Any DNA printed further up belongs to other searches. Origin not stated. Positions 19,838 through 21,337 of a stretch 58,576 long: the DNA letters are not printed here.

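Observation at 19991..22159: Abutting sigma-like/ParB-like fusion protein and divergent NusA paralogue: possible element-encoded transcription module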

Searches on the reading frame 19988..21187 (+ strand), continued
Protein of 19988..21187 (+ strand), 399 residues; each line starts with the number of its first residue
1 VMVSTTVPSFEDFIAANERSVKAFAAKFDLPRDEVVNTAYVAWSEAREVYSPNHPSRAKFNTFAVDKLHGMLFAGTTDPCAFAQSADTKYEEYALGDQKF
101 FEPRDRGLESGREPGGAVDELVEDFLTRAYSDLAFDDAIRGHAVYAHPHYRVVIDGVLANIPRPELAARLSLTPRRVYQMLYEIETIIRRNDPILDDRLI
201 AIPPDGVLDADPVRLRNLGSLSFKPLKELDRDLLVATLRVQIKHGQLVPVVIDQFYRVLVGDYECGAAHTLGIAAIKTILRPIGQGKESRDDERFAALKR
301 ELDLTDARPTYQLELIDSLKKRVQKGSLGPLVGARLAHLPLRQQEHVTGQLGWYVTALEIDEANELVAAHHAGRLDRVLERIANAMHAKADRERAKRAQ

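Call 82: search_solved_structures(query=A7, max_evalue=10, show_alignments=2)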
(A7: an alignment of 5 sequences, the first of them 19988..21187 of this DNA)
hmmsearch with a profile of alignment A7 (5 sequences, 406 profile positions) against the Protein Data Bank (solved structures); distinct sequences matched with E-value up to 10: 14.
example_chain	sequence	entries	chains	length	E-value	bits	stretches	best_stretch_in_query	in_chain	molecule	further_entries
6sdk_A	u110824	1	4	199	9.9e-08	34.4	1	219-300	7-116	Stage 0 sporulation protein J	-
7nfu_A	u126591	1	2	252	1.7e-07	33.6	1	211-391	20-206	Nucleoid occlusion protein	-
7ng0_A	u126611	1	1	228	4.1e-07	32.3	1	219-391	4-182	Nucleoid occlusion protein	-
1vz0_A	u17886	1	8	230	0.00013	24.1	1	230-353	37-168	Chromosome-partitioning protein Spo0J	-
7o0n_A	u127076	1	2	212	0.00017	23.7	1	231-327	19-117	ParB family protein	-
7bnk_A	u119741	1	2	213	0.00028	23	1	231-327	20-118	ParB family protein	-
7bnr_A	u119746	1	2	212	0.00028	23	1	231-327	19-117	ParB family protein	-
4umk_A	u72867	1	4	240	0.0031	19.6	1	229-341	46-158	PROBABLE CHROMOSOME-PARTITIONING PROTEIN PARB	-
7ol9_A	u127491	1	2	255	0.01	17.9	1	228-356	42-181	Nucleoid occlusion protein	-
4cxf_A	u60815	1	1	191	0.033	16.2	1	8-65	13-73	RNA POLYMERASE SIGMA FACTOR CNRH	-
6t1f_A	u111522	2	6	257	0.036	16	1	231-289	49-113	Chromosome-partitioning protein ParB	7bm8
5k5d_B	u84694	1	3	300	0.056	15.4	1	244-313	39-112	ParB domain protein nuclease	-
1xho_A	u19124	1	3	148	0.31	12.9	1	17-77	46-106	Chorismate mutase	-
7lq4_A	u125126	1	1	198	0.89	11.5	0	36-81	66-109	WhiG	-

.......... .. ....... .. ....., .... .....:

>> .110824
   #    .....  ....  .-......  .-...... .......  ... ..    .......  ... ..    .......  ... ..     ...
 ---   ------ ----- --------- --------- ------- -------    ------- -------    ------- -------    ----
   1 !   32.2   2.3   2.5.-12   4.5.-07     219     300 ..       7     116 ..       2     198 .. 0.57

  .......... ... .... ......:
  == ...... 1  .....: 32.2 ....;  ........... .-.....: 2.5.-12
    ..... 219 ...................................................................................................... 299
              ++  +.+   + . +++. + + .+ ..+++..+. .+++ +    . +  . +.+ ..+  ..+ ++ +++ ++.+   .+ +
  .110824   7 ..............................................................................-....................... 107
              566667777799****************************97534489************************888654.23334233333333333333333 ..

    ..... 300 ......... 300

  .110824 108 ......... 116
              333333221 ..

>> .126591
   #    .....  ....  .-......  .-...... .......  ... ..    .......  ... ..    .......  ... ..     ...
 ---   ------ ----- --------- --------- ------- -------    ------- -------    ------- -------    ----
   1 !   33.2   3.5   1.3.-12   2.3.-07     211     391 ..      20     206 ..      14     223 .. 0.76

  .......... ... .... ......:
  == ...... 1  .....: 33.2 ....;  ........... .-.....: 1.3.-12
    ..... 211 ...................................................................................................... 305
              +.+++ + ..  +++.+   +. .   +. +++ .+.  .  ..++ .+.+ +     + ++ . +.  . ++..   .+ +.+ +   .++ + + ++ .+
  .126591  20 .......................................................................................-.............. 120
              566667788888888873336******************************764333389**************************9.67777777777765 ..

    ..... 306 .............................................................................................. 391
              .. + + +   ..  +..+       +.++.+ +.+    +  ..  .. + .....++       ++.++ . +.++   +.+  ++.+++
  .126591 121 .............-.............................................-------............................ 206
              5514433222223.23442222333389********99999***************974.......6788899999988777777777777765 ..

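Call 88: list_cluster_members(proteins=[P0035, P0006, P0001, P0034, P0036, P0005, P0018, P0020])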
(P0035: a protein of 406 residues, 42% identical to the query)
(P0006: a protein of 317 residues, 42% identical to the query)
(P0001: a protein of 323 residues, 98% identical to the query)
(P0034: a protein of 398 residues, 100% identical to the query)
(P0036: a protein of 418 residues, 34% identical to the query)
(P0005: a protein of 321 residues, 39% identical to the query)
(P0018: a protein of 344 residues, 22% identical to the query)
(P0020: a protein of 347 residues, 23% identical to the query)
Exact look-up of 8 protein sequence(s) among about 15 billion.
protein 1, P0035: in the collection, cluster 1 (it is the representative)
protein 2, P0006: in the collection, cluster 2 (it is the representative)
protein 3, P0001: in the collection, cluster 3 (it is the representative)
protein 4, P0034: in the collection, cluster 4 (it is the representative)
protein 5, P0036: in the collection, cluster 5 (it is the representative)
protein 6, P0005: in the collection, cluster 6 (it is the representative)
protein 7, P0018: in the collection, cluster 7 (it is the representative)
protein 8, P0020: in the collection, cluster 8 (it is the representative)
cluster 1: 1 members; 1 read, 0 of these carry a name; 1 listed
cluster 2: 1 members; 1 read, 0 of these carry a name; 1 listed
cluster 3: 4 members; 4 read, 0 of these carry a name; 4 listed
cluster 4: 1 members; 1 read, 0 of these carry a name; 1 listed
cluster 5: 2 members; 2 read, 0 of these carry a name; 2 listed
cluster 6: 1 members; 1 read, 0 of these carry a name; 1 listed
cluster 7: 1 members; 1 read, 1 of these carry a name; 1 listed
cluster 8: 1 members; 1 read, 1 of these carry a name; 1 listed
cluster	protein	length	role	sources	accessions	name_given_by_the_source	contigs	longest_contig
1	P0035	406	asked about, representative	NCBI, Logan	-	-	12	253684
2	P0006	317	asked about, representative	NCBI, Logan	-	-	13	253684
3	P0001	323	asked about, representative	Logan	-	-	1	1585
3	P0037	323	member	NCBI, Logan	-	-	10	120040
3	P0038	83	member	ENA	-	-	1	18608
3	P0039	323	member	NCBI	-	-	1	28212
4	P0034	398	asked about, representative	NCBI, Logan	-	-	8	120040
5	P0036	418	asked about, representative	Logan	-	-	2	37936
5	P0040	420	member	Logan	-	-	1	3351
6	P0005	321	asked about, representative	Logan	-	-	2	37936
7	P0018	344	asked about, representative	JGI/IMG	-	hypothetical protein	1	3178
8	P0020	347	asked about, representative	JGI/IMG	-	hypothetical protein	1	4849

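Call 97: search_dna_similar(query=window:19988-21187:+, collection=phages, mode=protein, max_evalue=0.001)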
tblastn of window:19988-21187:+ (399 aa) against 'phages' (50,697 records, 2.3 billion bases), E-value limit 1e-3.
No match.

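Call 105: find_related_loci(query=A7, collection=metagenome_contigs, flank=4000)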
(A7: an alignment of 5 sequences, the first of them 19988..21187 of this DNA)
Query A7 (399 aa) in metagenome_contigs; peptide patterns used: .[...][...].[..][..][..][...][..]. (x = any residue, [..] = any of these).
40 stretches matched a pattern, but none encodes a relative of the query by tblastn (E <= 1e-3).
